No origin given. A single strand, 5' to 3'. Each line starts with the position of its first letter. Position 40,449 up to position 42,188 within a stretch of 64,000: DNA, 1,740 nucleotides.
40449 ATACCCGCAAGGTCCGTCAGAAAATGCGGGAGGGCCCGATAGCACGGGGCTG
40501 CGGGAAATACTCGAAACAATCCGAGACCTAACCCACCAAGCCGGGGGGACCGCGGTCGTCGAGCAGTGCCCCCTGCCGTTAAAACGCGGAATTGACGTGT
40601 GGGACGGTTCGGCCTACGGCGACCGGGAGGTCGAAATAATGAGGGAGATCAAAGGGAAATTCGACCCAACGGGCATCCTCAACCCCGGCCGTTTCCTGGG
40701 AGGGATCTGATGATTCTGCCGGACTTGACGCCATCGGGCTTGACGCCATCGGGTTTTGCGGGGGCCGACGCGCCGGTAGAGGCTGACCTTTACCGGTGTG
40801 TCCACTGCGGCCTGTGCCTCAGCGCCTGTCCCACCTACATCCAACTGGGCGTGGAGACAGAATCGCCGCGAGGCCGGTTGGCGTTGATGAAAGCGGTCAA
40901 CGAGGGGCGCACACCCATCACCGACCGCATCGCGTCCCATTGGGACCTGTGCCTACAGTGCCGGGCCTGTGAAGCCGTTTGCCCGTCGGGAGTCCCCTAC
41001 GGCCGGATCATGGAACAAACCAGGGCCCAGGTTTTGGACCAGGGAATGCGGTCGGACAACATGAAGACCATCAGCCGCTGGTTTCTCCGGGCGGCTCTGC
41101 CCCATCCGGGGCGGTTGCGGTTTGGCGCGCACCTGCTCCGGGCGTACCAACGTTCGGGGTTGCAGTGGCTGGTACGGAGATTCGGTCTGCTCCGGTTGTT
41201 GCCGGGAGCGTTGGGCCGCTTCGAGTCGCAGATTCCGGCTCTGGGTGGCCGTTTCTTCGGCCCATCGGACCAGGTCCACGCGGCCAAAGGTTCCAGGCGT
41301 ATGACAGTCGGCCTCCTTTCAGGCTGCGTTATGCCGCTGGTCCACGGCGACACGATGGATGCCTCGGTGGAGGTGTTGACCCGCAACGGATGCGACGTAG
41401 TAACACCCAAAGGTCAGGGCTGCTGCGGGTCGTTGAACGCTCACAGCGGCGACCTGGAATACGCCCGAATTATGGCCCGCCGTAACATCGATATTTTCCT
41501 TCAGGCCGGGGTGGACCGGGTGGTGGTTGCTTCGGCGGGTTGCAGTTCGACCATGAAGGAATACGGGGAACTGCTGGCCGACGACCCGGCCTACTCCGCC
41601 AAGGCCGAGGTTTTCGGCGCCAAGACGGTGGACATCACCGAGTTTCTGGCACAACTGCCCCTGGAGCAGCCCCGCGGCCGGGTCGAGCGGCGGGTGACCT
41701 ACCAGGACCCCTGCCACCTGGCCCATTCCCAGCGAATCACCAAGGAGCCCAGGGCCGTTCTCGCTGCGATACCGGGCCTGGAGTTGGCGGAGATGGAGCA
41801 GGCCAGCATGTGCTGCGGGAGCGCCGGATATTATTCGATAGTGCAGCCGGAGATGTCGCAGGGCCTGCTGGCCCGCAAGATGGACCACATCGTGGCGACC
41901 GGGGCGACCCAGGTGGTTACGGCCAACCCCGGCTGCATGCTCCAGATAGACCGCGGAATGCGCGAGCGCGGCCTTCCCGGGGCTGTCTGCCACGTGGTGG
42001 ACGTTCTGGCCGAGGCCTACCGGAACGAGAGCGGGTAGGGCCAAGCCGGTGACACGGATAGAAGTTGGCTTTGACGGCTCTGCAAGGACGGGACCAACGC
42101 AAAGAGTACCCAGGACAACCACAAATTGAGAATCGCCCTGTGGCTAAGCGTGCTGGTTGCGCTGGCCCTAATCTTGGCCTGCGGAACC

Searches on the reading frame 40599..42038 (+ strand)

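Call 33: search_protein_families(library=pfam, proteins=[window:40599-42038:+], max_evalue=0.001)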
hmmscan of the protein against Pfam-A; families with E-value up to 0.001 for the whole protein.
window:40599-42038:+ (479 aa): 13 families
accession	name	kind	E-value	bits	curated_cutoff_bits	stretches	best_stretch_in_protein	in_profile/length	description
PF02754.22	CCG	-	6.5e-34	116.3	20.6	2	366-451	1-85/85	Cysteine-rich domain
PF13183.11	Fer4_8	-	3.7e-14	53.4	27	1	64-132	2-68/68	4Fe-4S dicluster domain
PF12838.12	Fer4_7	-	3.9e-10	40.5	27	1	66-132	1-52/52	4Fe-4S dicluster domain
PF13534.11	Fer4_17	-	5.2e-10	40.2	22.2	1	66-132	1-60/61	4Fe-4S dicluster domain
PF00037.32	Fer4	-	5.5e-09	35.9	21.1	2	63-79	4-20/24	4Fe-4S binding domain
PF13237.11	Fer4_10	-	7.5e-09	35.8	25.5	0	116-141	7-34/53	4Fe-4S dicluster domain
PF12837.12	Fer4_6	-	3.6e-08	33.4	25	0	61-80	3-22/24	4Fe-4S binding domain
PF12797.12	Fer4_2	-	5e-08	32.8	24.5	1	60-79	3-22/22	4Fe-4S binding domain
PF13484.11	Fer4_16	-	1.2e-07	32.8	30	1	66-130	1-65/66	4Fe-4S double cluster binding domain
PF12800.12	Fer4_4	-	4.9e-07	30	24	0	65-80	2-17/17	4Fe-4S binding domain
PF13187.11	Fer4_9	-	3.2e-06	27.5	27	1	66-131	1-50/52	4Fe-4S dicluster domain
PF12798.12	Fer4_3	-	0.00012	23.1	27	0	67-79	1-13/15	4Fe-4S binding domain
PF14697.11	Fer4_21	-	0.00017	22.1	35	0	66-81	40-57/59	4Fe-4S dicluster domain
